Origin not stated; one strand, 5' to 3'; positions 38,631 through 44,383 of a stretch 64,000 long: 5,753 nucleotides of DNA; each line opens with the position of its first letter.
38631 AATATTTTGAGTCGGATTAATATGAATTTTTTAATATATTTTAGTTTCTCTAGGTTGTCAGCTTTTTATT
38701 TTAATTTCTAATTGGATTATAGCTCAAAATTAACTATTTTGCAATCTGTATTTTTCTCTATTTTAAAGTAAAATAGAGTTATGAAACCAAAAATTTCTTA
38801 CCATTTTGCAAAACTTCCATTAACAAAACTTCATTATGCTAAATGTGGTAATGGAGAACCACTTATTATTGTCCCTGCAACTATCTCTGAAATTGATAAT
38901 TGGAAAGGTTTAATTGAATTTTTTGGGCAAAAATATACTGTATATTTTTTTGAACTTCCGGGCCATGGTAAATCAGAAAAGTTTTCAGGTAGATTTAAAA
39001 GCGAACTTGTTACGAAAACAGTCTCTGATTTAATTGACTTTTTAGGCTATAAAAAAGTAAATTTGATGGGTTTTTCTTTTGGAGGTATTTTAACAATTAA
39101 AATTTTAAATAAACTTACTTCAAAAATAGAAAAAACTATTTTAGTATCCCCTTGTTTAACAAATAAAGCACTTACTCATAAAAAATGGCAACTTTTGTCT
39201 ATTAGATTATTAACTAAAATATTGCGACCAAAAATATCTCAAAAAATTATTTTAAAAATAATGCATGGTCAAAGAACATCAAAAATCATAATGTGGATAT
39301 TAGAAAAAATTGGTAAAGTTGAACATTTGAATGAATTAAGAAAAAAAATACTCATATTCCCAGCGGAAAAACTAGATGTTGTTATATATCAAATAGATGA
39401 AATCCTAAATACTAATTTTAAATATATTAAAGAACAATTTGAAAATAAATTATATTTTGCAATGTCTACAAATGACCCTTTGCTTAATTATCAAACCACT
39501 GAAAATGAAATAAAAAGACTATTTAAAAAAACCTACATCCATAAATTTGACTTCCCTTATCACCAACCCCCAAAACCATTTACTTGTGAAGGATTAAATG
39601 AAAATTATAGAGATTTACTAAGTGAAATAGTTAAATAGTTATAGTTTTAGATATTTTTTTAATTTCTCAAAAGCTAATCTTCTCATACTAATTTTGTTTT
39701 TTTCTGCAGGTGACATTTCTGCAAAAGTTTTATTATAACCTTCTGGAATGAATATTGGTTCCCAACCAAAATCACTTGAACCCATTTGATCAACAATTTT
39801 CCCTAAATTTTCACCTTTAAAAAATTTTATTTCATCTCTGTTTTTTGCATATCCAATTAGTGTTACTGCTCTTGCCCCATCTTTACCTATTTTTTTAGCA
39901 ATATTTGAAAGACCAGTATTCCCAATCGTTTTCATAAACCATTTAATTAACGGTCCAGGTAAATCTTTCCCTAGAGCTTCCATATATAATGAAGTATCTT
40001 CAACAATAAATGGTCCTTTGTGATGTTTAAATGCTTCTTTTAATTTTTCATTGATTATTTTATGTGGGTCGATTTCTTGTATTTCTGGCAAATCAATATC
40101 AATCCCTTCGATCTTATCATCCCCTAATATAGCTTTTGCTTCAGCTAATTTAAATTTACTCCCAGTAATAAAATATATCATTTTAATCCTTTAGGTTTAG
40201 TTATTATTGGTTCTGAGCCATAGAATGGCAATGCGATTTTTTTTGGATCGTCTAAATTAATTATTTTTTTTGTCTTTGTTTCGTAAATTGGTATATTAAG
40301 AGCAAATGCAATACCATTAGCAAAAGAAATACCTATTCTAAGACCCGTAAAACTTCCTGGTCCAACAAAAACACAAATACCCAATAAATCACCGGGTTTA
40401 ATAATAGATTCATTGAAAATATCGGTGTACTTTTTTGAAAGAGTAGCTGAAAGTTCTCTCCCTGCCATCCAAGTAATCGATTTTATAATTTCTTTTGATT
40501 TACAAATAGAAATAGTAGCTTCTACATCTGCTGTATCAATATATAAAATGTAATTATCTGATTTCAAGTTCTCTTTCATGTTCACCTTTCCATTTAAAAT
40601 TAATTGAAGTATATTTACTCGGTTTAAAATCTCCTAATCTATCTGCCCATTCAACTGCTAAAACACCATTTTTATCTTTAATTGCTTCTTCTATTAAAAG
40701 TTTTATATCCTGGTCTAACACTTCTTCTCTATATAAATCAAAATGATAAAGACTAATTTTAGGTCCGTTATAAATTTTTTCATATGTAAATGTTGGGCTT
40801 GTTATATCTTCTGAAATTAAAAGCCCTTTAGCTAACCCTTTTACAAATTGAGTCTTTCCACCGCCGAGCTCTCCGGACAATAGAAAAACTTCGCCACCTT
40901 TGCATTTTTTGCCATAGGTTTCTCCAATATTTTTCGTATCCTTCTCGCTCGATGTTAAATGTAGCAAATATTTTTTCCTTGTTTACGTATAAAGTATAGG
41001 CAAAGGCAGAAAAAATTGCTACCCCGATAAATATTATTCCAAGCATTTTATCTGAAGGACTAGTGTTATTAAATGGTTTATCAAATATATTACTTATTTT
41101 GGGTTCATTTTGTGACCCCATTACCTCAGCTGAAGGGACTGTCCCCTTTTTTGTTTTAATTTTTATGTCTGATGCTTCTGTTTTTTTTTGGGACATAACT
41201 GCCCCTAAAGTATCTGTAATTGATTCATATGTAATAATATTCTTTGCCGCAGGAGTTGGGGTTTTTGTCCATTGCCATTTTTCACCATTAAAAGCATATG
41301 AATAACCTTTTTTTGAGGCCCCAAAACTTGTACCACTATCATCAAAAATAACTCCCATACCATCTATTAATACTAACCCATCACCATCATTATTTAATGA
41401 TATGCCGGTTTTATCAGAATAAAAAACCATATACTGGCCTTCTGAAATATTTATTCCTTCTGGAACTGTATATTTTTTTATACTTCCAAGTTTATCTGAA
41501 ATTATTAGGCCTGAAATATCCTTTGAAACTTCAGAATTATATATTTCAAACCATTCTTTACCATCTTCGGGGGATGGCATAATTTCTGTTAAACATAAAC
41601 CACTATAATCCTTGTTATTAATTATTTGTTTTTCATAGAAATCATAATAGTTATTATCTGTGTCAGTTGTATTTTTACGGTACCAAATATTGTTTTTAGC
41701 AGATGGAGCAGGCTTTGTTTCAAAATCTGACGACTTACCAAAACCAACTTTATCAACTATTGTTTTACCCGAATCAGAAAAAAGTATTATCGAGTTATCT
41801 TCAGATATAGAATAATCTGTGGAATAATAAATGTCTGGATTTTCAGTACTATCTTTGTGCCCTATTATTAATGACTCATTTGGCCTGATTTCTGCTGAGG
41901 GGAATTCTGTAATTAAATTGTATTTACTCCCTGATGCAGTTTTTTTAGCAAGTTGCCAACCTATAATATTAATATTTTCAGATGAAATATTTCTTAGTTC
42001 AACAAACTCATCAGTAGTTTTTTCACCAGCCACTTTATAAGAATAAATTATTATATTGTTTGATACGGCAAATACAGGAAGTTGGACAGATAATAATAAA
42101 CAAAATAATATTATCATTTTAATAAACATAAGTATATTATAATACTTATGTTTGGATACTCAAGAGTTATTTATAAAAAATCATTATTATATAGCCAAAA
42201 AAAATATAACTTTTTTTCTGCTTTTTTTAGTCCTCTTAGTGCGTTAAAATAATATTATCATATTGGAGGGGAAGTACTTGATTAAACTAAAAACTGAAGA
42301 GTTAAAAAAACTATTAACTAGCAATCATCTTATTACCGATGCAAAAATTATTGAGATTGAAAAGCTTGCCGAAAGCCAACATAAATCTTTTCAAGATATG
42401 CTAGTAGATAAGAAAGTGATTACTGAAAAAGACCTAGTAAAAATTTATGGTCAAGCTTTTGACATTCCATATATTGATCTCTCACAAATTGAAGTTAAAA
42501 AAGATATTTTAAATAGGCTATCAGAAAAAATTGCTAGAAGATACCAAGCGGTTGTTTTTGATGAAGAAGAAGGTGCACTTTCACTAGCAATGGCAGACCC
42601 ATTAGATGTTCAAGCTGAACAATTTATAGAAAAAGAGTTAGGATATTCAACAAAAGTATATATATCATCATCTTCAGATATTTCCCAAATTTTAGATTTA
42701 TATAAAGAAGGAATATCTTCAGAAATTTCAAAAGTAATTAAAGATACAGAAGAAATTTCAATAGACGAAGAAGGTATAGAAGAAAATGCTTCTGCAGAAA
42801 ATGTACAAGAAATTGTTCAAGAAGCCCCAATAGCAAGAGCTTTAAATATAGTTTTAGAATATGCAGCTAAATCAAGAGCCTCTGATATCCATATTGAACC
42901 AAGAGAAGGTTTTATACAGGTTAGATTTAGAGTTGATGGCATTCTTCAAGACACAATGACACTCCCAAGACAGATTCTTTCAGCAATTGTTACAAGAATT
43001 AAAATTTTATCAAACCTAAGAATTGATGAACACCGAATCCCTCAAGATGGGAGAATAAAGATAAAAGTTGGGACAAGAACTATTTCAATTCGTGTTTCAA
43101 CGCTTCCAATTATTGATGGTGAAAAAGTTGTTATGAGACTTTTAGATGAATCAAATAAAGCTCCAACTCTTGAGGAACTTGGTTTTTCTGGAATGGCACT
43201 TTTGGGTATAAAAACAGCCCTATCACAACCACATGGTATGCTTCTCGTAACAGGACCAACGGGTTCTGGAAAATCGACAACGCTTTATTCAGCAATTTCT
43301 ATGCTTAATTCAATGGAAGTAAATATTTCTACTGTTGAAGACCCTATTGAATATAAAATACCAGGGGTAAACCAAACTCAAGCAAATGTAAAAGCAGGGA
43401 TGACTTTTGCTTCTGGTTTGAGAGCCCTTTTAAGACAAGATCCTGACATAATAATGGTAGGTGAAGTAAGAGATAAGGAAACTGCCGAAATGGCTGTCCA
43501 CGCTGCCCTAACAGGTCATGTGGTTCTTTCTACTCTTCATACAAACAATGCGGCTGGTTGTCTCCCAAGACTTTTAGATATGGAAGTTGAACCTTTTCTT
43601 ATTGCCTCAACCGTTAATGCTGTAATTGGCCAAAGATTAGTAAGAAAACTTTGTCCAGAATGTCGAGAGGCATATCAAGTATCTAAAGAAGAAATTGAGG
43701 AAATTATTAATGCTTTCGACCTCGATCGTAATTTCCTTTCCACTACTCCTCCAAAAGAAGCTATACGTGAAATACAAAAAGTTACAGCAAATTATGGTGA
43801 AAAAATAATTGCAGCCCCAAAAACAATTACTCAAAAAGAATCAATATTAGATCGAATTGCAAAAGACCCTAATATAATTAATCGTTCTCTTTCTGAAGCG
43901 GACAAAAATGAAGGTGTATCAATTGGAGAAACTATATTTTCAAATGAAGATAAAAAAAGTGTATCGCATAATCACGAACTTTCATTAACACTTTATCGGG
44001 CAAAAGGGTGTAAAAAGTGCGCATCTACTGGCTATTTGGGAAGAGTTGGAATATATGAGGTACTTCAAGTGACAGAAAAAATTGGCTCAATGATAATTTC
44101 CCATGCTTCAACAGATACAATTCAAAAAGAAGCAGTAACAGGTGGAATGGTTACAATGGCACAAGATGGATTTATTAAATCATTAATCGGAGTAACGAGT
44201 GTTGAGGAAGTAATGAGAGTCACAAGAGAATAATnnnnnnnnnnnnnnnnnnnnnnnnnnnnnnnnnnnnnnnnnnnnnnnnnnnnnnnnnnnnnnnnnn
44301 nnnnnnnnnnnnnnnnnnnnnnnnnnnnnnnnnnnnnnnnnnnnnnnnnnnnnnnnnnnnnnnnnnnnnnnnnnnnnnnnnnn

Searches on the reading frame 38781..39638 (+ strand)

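Call 89: search_protein_families(library=pfam, proteins=[window:38781-39638:+], max_evalue=0.0001)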
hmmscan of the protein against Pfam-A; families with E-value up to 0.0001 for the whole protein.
window:38781-39638:+ (285 aa): 3 families
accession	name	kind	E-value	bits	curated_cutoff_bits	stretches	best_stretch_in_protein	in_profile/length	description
PF00561.26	Abhydrolase_1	-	1.6e-10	41.5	25.8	1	27-131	2-108/245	alpha/beta hydrolase fold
PF12146.15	Hydrolase_4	-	9.1e-09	35.4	27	1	47-148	27-134/239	Serine aminopeptidase, S33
PF12697.13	Abhydrolase_6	-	2.7e-06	28.6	26.3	1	41-124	14-93/217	Alpha/beta hydrolase family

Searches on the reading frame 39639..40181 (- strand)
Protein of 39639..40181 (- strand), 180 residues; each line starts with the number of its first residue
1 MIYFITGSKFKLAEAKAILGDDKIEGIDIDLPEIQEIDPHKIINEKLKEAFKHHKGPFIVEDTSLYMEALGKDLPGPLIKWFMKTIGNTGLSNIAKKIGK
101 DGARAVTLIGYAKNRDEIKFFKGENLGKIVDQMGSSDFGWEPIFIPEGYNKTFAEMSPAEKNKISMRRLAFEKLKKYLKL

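Call 89: search_protein_families(library=pfam, proteins=[window:39639-40181:-], max_evalue=0.0001)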
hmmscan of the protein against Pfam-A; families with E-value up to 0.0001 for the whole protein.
window:39639-40181:- (180 aa): 1 family
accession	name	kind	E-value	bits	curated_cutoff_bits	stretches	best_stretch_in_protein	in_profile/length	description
PF01725.21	Ham1p_like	-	2.2e-41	142.2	22.5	1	2-177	1-186/186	Ham1 family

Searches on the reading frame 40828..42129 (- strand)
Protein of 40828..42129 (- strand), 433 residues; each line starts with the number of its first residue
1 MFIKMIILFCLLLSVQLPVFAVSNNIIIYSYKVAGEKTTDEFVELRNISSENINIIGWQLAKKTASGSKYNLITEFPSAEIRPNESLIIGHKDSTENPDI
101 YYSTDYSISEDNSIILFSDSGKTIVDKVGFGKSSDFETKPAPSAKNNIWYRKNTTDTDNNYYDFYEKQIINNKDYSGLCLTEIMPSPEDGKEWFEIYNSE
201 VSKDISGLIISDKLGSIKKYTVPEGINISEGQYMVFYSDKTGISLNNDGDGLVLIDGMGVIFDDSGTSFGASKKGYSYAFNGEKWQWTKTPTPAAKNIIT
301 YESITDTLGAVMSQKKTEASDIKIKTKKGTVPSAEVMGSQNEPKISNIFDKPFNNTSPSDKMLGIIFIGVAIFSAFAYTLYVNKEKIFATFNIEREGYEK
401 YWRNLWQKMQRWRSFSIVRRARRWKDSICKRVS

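Call 89: search_protein_families(library=pfam, proteins=[window:40828-42129:-], max_evalue=0.0001)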
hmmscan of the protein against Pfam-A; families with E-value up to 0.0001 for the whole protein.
window:40828-42129:- (433 aa): 1 family
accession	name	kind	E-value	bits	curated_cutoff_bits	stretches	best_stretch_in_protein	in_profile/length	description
PF00932.25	LTD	-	1.9e-22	80.1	34.3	2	23-131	5-108/109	Lamin Tail Domain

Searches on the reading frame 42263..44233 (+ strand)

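Call 89: search_protein_families(library=pfam, proteins=[window:42263-44233:+], max_evalue=0.0001)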
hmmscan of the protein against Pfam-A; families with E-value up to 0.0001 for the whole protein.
window:42263-44233:+ (656 aa): 2 families
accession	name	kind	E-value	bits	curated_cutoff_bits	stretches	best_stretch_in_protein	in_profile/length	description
PF00437.27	T2SSE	-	9.3e-130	433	24.9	2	186-515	4-330/370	Type II/IV secretion system protein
PF05157.20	MshEN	-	2.2e-17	63.2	23.1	1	66-147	1-83/90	MshEN domain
